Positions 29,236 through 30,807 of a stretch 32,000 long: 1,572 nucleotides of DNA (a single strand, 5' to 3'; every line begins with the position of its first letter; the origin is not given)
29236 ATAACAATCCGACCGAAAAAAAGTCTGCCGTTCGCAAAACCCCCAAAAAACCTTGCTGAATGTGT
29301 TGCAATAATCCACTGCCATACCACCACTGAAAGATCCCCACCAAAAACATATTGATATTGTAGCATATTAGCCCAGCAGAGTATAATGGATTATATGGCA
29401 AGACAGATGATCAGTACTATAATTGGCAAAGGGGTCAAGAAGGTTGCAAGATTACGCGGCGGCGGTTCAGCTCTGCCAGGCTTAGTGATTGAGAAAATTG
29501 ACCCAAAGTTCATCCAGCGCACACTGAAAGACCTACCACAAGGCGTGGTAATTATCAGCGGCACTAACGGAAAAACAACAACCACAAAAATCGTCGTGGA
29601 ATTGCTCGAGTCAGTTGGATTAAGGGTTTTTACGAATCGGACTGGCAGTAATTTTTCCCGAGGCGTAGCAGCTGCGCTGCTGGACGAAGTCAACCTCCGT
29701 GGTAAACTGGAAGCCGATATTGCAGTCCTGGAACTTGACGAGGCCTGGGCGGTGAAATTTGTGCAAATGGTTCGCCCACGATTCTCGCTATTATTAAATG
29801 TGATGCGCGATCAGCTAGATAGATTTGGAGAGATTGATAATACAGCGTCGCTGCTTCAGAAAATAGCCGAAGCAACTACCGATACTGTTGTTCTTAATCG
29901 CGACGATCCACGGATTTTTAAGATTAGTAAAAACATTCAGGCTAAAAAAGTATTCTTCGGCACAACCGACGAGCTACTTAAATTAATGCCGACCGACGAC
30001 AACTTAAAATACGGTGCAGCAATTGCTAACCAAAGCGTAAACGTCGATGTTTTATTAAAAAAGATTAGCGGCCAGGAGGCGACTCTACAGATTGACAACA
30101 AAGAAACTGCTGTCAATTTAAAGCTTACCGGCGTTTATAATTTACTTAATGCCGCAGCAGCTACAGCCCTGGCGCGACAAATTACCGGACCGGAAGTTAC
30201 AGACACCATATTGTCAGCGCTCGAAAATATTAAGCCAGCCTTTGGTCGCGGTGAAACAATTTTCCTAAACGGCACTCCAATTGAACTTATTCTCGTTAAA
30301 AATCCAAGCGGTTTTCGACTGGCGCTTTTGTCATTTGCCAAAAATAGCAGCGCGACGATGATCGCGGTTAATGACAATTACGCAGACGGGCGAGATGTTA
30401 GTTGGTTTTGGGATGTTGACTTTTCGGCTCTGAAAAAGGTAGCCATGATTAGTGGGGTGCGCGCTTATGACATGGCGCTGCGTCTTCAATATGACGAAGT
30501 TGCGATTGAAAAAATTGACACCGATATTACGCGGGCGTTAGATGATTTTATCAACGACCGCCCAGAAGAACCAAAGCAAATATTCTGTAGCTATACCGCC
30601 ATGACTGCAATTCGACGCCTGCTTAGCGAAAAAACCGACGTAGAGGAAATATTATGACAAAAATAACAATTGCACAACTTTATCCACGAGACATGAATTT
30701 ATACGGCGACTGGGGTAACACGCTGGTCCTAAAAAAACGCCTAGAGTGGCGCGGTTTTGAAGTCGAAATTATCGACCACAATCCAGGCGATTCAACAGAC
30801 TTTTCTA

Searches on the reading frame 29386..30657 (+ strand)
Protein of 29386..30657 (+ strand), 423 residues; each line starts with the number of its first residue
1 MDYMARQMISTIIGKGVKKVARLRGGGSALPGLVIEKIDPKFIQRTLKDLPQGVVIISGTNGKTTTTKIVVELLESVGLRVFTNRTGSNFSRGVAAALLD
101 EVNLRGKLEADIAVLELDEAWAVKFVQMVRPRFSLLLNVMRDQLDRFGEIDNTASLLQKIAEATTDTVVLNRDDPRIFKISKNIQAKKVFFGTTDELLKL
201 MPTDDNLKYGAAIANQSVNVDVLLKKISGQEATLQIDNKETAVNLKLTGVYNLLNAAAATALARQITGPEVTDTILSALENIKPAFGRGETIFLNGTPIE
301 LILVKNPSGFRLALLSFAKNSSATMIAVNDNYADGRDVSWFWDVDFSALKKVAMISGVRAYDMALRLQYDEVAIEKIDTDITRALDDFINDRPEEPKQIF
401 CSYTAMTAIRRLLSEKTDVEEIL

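Call 45: search_protein_families(library=pfam, proteins=[window:29386-30657:+], max_evalue=0.00001)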
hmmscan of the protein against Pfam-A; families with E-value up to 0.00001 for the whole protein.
window:29386-30657:+ (423 aa): 2 families
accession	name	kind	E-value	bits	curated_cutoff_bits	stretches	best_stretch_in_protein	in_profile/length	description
PF08353.15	MurT_C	-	4.1e-27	94.8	25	1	303-406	1-110/110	MurT ligase C-terminal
PF08245.18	Mur_ligase_M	-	6.5e-21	75.7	24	1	57-263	1-200/200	Mur ligase middle domain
